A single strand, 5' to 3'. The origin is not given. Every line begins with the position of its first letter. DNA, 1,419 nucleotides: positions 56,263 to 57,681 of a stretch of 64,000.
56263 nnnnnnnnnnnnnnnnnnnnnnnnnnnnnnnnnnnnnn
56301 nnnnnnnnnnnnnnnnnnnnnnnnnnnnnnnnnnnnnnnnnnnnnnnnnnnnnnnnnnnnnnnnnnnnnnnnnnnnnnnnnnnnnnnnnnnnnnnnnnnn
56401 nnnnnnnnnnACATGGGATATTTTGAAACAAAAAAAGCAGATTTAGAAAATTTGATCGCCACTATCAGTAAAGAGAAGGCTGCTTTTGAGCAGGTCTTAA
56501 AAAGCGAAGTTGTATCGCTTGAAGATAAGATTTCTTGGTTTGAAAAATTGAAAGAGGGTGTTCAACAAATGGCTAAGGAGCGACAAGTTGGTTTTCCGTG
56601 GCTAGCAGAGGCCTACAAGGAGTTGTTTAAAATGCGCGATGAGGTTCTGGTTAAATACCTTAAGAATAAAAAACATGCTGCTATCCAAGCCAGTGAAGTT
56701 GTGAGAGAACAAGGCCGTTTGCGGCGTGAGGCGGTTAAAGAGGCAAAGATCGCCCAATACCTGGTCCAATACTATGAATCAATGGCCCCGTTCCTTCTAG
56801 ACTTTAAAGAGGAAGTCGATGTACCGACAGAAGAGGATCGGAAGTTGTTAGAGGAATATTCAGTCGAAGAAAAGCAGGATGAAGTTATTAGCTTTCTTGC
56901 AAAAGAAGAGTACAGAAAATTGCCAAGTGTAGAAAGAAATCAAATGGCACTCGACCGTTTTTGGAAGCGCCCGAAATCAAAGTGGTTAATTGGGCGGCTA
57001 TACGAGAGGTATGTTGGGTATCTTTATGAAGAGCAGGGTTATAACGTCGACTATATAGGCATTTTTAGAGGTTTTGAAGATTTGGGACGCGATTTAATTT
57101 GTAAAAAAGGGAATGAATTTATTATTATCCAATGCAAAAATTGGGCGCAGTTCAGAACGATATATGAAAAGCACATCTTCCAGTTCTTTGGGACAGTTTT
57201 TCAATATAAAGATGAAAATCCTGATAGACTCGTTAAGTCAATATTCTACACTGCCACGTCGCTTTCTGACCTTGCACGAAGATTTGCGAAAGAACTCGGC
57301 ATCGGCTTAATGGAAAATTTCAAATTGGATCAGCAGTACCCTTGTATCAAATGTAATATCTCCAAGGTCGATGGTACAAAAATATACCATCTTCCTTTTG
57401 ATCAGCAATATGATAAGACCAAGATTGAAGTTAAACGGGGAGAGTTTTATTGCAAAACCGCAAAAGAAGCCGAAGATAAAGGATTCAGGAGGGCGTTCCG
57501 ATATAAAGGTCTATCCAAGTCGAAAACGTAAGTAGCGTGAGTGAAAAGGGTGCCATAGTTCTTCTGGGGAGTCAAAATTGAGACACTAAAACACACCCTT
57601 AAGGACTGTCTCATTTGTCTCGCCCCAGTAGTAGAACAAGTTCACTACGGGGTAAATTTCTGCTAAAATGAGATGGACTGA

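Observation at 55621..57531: Accessory patch next to tRNA-His: HEPN-like small protein, TM + topoisomerase-type Zn-ribbon protein, and coiled-coil Mrr_cat nuclease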

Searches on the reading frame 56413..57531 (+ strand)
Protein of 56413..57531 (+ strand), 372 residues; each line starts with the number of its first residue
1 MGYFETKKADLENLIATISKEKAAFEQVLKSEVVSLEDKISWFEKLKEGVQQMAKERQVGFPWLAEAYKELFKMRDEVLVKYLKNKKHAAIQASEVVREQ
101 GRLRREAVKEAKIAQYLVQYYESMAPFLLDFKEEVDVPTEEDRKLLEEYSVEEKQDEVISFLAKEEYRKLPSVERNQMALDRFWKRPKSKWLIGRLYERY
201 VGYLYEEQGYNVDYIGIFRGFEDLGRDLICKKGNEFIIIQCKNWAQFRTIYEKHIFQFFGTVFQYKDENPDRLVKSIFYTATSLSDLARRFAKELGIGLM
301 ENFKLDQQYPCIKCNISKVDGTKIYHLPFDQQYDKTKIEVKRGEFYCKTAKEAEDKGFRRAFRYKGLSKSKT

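Call 3: search_protein_families(library=pfam, proteins=[window:56413-57531:+], max_evalue=1)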
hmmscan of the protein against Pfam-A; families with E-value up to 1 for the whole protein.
window:56413-57531:+ (372 aa): 3 families
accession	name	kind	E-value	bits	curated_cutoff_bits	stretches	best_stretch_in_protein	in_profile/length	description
PF13156.12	Mrr_cat_2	-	0.00041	20.7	22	1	222-289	28-92/127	Restriction endonuclease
PF03352.18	Adenine_glyco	-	0.031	14.6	25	1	66-153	49-134/177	Methyladenine glycosylase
PF17324.7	BLI1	-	0.3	12.3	26.9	0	91-139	54-102/111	BLOC-1 interactor 1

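Call 4: search_protein_families(library=padloc, proteins=[window:56413-57531:+], max_evalue=1)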
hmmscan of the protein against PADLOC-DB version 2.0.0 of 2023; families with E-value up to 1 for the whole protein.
window:56413-57531:+ (372 aa): 1 family
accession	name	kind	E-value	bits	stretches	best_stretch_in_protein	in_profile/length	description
PDLC01204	Cas8b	-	0.013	13.2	1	64-122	272-328/337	CAS-I-B; effector_LS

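Call 8: find_homologous_proteins(query=window:56413-57528:+)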
Query window:56413-57528:+ (372 aa): 3354 proteins with E <= 0.001 among 7151 candidates; the best 120 are listed.
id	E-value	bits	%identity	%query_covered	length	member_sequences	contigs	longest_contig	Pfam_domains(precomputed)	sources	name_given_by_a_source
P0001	7.6e-244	826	100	100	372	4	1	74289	PF04471.19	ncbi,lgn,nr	ncbi:MAG: restriction endonuclease [bacterium]|nr:restriction endonuclease [bacterium]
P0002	7.3e-180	616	72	100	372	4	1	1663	-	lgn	-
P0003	1.7e-179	615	73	98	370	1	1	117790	PF04471.19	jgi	-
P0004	8.3e-178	609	72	98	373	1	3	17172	PF04471.19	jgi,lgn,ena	-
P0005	1.1e-177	609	72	99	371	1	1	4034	PF04471.19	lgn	-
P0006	3.6e-177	607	71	98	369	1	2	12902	PF13156.13,PF04471.19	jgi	-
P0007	1.6e-176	605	72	99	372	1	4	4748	PF13156.13,PF04471.19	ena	-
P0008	2.2e-176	604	72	99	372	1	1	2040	PF04471.19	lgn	-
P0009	1.6e-175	601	72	99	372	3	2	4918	PF04471.19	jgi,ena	-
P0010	2.3e-175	601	72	98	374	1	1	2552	PF04471.19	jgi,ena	-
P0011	3.9e-175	600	72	100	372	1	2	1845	PF04471.19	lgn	-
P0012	5.5e-175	600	71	99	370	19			PF04471.19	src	-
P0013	9.1e-174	596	70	100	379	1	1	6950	PF04471.19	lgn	-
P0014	1.5e-172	592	71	99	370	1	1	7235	-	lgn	-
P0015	7.1e-172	589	71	99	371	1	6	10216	PF04471.19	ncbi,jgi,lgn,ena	-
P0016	8.8e-172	589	72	98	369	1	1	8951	PF04471.19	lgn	-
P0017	1.9e-171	588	70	99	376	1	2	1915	PF04471.19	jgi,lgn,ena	-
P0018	7.3e-171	586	71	98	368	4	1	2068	PF13156.13,PF04471.19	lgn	-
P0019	8.1e-171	586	71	98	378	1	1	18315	PF13156.13,PF04471.19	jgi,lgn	-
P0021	1.6e-170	585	69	99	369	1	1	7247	PF04471.19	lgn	-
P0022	7.7e-170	583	71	99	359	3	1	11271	PF13156.13,PF04471.19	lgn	-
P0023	1.7e-169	582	68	100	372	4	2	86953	PF04471.19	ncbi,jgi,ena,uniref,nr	ncbi:hypothetical protein COU49_02475 [Candidatus Nomurabacteria bacterium CG10_big_fil_rev_8_21_14_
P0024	2.6e-169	581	69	99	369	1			PF04471.19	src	-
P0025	6.9e-169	580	69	98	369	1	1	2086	PF13156.13,PF04471.19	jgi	jgi:hypothetical protein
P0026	1.6e-168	578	69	98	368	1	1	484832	PF13156.13,PF04471.19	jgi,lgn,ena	-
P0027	2.1e-168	578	69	99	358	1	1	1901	PF13156.13,PF04471.19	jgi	jgi:DUF2075 family protein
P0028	6.1e-168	577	69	98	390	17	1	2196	PF13156.13,PF04471.19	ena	-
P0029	6.3e-168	576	69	99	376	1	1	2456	PF04471.19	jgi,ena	jgi:Restriction endonuclease.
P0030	7.5e-168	576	68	100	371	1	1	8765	PF13156.13,PF04471.19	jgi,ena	-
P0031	8.8e-168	576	69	98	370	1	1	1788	PF04471.19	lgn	-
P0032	3.8e-167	574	68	98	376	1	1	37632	PF04471.19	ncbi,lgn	-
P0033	4.8e-167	574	67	98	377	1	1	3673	PF13156.13,PF04471.19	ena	-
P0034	6.6e-167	573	67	98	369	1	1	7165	PF04471.19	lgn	-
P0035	1.0e-166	572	68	98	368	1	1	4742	PF13156.13,PF04471.19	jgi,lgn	-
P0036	1.6e-166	572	69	98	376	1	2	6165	PF13156.13,PF04471.19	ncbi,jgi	-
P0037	3.1e-166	571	70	100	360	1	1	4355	PF13156.13,PF04471.19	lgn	-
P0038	3.4e-166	571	70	98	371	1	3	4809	PF04471.19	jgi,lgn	-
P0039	3.7e-166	571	68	98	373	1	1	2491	PF04471.19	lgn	-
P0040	4.1e-166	571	68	99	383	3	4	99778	PF04471.19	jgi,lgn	jgi:DUF2075 family protein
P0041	8.3e-166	570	65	99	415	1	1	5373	PF04471.19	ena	-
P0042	8.4e-166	570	68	99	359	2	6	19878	PF13156.13,PF04471.19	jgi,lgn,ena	-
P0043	2.7e-165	568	70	98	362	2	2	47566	PF13156.13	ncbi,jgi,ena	ncbi:MAG: restriction endonuclease [Candidatus Paceibacterota bacterium]|jgi:DUF2075 family protein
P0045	3.3e-165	568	66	100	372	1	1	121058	PF13156.13,PF04471.19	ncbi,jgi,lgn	ncbi:MAG: restriction endonuclease [Candidatus Paceibacterota bacterium]|jgi:DUF2075 family protein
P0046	4.4e-165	567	68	98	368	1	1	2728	PF04471.19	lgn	-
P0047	5.2e-165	567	68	99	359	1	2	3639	PF13156.13,PF04471.19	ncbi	-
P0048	7.5e-165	566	65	98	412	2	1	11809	PF13156.13,PF04471.19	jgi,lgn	-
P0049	1.5e-164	565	69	98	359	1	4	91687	PF04471.19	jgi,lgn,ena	-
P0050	1.6e-164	565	67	99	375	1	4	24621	PF13156.13,PF04471.19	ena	-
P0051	1.6e-164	565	67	98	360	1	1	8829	PF13156.13,PF04471.19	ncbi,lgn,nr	ncbi:MAG: restriction endonuclease [Sedimentisphaerales bacterium]|nr:restriction endonuclease [Sedi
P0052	2.6e-164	565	67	100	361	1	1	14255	PF13156.13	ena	-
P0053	2.7e-164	565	69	99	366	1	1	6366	PF13156.13,PF04471.19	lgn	-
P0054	2.8e-164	565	70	98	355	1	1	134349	PF13156.13,PF04471.19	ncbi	-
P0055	8.8e-164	563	67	98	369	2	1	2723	PF04471.19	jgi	-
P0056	1.2e-163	562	69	100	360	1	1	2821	PF13156.13,PF04471.19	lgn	-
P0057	1.4e-163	562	68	98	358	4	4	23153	PF13156.13,PF04471.19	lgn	-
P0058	1.8e-163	562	66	99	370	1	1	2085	PF04471.19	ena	-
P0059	1.8e-163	562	65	98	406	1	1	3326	PF04471.19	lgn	-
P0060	1.9e-163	562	67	98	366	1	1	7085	PF13156.13,PF04471.19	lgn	-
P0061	2.5e-163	561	68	98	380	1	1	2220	PF13156.13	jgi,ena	-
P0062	3.1e-163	561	69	99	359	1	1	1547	PF04471.19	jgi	jgi:DUF2075 family protein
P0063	3.2e-163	561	67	99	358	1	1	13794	PF13156.13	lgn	-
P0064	5.6e-163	560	67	99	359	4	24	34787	PF13156.13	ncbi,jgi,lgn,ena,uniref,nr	ncbi:MAG: hypothetical protein A3J46_00240 [Candidatus Yanofskybacteria bacterium RIFCSPHIGHO2_02_FU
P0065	7.3e-163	560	66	98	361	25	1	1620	PF04471.19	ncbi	-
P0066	1.2e-162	559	68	100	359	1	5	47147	PF13156.13,PF04471.19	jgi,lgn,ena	-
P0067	1.3e-162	559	67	98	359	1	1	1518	PF13156.13,PF04471.19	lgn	-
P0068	1.3e-162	559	67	98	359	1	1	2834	PF13156.13,PF04471.19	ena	-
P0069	1.8e-162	559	66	98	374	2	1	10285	PF04471.19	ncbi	-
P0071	2.6e-162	558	66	99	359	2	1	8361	PF13156.13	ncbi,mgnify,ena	mgnify:CR=1 FL=1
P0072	3.3e-162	558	69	98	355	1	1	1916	PF13156.13,PF04471.19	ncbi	-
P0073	6.3e-162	557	66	99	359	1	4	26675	PF13156.13,PF04471.19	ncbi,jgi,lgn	jgi:DUF2075 family protein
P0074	6.4e-162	557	64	98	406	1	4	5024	PF04471.19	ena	-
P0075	7.4e-162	557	64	98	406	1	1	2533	PF04471.19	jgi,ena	jgi:Restriction endonuclease.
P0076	1.6e-161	555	68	95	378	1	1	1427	PF13156.13,PF04471.19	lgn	-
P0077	1.8e-161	555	66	98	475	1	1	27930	PF04471.19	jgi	jgi:hypothetical protein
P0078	1.8e-161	555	67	99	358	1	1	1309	PF04471.19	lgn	-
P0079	2.4e-161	555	68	99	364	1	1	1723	PF04471.19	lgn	-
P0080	3.7e-161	554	67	98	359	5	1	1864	PF13156.13,PF04471.19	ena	-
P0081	3.9e-161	554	67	98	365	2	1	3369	PF13156.13,PF04471.19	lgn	-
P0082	4.9e-161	554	67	98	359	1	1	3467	PF13156.13,PF04471.19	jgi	jgi:hypothetical protein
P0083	7.9e-161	553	66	99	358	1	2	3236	PF13156.13,PF04471.19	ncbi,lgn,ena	-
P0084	8.8e-161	553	66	98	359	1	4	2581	PF13156.13,PF04471.19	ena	-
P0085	1.1e-160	553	64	98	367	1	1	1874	PF13156.13,PF04471.19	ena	-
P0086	1.4e-160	552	63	98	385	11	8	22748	PF04471.19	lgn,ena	-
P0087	1.4e-160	552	66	98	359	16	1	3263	PF13156.13,PF04471.19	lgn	-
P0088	2.9e-160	551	68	97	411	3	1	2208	PF04471.19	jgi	jgi:DUF2075 family protein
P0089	5.3e-160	550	66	99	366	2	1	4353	PF13156.13,PF04471.19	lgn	-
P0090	6.4e-160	550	64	98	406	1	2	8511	PF04471.19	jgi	jgi:DUF2075 family protein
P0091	7.3e-160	550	67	99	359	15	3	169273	PF13156.13,PF04471.19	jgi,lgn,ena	jgi:DUF2075 family protein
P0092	9.6e-160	550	66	98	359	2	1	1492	PF04471.19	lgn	-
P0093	1.3e-159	549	66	100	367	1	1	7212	PF13156.13,PF04471.19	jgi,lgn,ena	-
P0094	1.6e-159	549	66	98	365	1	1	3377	PF13156.13,PF04471.19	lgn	-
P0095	1.8e-159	549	67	99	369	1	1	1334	PF13156.13,PF04471.19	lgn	-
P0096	2.0e-159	549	64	99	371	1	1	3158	PF04471.19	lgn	-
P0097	2.0e-159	549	66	98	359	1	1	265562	PF13156.13,PF04471.19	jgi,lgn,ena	-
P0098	2.4e-159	548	67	98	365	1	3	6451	PF13156.13,PF04471.19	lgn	-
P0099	4.2e-159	547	66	98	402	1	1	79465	PF13156.13,PF04471.19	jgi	jgi:DUF2075 family protein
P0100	4.9e-159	547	66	100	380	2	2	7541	PF04471.19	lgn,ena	-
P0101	5.3e-159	547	66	100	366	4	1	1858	PF13156.13,PF04471.19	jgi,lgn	-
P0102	5.5e-159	547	66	99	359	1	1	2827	PF13156.13,PF04471.19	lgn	-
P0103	6.3e-159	547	67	98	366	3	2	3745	PF04471.19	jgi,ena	-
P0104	7.1e-159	547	66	100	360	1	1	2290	PF13156.13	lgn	-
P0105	2.6e-158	545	65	98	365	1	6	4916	PF13156.13,PF04471.19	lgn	-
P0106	2.9e-158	545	72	85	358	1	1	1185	PF13156.13,PF04471.19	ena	-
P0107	3.2e-158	545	65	100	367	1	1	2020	PF04471.19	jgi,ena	-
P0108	3.4e-158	544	63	100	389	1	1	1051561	PF04471.19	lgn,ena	-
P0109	3.5e-158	544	66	98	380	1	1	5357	PF04471.19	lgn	-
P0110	3.9e-158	544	65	98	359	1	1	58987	PF13156.13,PF04471.19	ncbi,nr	ncbi:MAG: restriction endonuclease [bacterium]|nr:restriction endonuclease [bacterium]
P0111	9.9e-158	543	66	99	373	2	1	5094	PF04471.19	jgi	-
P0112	1.5e-157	542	66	98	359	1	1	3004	PF04471.19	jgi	jgi:hypothetical protein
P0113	1.8e-157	542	65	98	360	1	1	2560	PF13156.13,PF04471.19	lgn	-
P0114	2.6e-157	542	71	92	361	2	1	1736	PF04471.19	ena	-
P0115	3.5e-157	541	68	93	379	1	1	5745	PF04471.19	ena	-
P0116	3.5e-157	541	69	95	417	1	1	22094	PF13156.13,PF04471.19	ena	-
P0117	3.8e-157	541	66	98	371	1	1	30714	PF04471.19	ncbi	-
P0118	7.1e-157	540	67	98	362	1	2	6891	PF13156.13,PF04471.19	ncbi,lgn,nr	ncbi:restriction endonuclease [Patescibacteria group bacterium]|nr:restriction endonuclease [Patesci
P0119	7.3e-157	540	68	98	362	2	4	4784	PF04471.19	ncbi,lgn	-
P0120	7.6e-157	540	65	98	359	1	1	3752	PF13156.13,PF04471.19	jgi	jgi:hypothetical protein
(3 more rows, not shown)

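Call 11: find_encoding_contigs(protein=P0001, flank=10000, max_places=3)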
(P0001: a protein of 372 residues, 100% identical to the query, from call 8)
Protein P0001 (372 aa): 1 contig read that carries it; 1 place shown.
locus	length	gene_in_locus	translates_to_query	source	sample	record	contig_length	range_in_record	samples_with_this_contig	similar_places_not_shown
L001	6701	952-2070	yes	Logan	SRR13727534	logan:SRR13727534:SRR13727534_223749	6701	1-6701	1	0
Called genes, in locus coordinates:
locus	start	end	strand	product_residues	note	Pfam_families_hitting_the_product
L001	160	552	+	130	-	-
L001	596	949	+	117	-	PF01396:Zn_ribbon_Top1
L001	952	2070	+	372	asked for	PF04471:Mrr_cat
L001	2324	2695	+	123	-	-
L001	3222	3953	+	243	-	PF03848:TehB, PF13489:Methyltransf_23 (weak), PF07021:MetW, PF13847:Methyltransf_31, PF08241:Methyltransf_11, PF08242:Methyltransf_12 (weak), PF13649:Methyltransf_25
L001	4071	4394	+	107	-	-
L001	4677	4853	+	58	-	-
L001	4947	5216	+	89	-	-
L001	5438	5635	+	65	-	PF00313:CSD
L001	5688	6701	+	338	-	?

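Call 12: find_encoding_contigs(protein=P0023, flank=8000, max_places=3)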
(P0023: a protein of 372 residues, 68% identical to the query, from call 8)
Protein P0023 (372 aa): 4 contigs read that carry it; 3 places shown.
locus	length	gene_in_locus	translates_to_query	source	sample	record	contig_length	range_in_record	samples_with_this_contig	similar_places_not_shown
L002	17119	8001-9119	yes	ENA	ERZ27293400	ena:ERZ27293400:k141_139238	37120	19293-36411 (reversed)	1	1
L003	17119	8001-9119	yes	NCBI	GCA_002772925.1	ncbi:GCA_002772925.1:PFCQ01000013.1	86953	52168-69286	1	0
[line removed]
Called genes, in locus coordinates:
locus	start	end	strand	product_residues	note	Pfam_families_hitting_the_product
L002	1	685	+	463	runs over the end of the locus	?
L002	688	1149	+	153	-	PF02643:DUF192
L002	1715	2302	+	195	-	PF03167:UDG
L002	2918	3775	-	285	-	PF21088:MS_channel_1st (weak), PF00924:MS_channel_2nd, PF21082:MS_channel_3rd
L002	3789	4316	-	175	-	PF01471:PG_binding_1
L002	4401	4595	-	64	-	-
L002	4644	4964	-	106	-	-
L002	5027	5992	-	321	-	PF03773:ArsP_1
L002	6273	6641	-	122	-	-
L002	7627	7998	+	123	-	PF01396:Zn_ribbon_Top1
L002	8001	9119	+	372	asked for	PF04471:Mrr_cat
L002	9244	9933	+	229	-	PF13643:DUF4145 (weak)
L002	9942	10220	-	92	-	-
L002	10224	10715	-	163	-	-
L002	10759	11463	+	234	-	-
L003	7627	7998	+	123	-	PF01396:Zn_ribbon_Top1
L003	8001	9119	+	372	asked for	PF04471:Mrr_cat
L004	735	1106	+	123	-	PF01396:Zn_ribbon_Top1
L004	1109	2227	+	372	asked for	PF04471:Mrr_cat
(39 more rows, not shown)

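Call 13: find_encoding_contigs(protein=P0026, flank=6000, max_places=2)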
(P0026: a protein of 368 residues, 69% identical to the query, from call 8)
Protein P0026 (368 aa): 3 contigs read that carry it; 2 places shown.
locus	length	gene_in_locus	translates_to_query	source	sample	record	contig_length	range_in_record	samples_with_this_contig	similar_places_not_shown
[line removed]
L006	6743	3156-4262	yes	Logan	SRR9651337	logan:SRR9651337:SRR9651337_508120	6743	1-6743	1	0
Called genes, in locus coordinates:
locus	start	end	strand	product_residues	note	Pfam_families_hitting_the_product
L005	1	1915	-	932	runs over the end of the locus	PF08309:LVIVD, PF16819:DUF5074 (faint), PF08309:LVIVD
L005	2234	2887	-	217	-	-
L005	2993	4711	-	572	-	PF02463:SMC_N, PF13175:AAA_15 (weak), PF13476:AAA_23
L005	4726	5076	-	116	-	PF01934:HepT-like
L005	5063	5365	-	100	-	PF01909:NTP_transf_2, PF18765:Polbeta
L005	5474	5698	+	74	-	PF15919:HicB_lk_antitox, PF21748:UPF0150 (weak)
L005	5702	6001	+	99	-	-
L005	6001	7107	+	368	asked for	PF13156:Mrr_cat_2 (faint), PF04471:Mrr_cat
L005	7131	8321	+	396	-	-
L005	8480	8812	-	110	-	PF01934:HepT-like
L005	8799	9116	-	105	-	PF01909:NTP_transf_2, PF18765:Polbeta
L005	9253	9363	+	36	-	-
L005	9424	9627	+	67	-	PF15919:HicB_lk_antitox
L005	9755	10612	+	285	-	PF00763:THF_DHG_CYH, PF02882:THF_DHG_CYH_C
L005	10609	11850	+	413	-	PF13742:tRNA_anti_2, PF01336:tRNA_anti-codon, PF02601:Exonuc_VII_L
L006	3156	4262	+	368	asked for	PF13156:Mrr_cat_2 (faint), PF04471:Mrr_cat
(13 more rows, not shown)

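Call 14: find_encoding_contigs(protein=P0108, flank=6000, max_places=2)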
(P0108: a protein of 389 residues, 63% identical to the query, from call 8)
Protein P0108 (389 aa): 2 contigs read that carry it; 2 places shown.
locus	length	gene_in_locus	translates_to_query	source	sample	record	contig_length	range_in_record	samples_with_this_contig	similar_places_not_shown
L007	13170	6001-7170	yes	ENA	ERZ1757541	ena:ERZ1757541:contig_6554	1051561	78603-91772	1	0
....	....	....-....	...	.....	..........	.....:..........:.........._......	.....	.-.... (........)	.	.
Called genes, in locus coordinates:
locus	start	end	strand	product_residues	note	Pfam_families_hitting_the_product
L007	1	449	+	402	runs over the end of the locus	PF00091:Tubulin, PF12327:FtsZ_C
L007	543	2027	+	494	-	PF13567:DUF4131, PF03772:Competence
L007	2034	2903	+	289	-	PF00753:Lactamase_B, PF12706:Lactamase_B_2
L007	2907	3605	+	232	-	PF00535:Glycos_transf_2, PF10111:Glyco_tranf_2_2 (weak), PF13506:Glyco_transf_21, PF13641:Glyco_tranf_2_3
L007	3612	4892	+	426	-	PF13439:Glyco_transf_4, PF13477:Glyco_trans_4_2 (weak), PF13579:Glyco_trans_4_4, PF20706:GT4-conflict (weak), PF02350:Epimerase_2 (weak), PF00534:Glycos_transf_1, PF13692:Glyco_trans_1_4, PF13524:Glyco_trans_1_2 (faint)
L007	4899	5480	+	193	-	PF00334:NDK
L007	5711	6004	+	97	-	PF01396:Zn_ribbon_Top1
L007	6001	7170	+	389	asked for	PF04471:Mrr_cat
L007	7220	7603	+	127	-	-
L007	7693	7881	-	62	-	PF00830:Ribosomal_L28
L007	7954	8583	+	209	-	PF02163:Peptidase_M50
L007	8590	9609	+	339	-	PF01839:FG-GAP (faint), PF13517:FG-GAP_3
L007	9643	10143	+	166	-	-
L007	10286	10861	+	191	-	-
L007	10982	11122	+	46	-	-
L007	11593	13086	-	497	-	-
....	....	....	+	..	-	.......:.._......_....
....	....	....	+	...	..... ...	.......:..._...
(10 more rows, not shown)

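Call 15: find_encoding_contigs(protein=P0097, flank=6000, max_places=2)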
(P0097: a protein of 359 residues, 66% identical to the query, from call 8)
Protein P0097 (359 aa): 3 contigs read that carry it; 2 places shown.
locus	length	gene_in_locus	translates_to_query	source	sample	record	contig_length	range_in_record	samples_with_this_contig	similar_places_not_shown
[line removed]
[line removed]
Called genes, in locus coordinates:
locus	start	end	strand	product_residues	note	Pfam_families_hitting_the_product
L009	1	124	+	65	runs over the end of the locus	-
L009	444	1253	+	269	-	PF00849:PseudoU_synth_2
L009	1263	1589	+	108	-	PF01245:Ribosomal_L19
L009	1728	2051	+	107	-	PF01371:Trp_repressor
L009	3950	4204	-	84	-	-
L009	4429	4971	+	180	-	-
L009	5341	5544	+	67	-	PF13560:HTH_31, PF12844:HTH_19, PF13443:HTH_26, PF01381:HTH_3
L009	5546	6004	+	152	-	PF01396:Zn_ribbon_Top1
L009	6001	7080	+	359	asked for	PF13156:Mrr_cat_2 (faint), PF04471:Mrr_cat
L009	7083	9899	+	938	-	PF00690:Cation_ATPase_N, PF00122:E1-E2_ATPase, PF00702:Hydrolase, PF13246:Cation_ATPase, PF00689:Cation_ATPase_C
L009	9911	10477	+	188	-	-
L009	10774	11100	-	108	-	PF09851:SHOCT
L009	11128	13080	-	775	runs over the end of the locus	PF00403:HMA, PF08282:Hydrolase_3 (faint), PF00122:E1-E2_ATPase, PF00702:Hydrolase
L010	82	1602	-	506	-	PF00239:Resolvase, PF07508:Recombinase, PF13408:Zn_ribbon_recom (weak)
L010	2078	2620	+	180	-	-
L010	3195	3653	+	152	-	PF01396:Zn_ribbon_Top1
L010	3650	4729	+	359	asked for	PF13156:Mrr_cat_2 (faint), PF04471:Mrr_cat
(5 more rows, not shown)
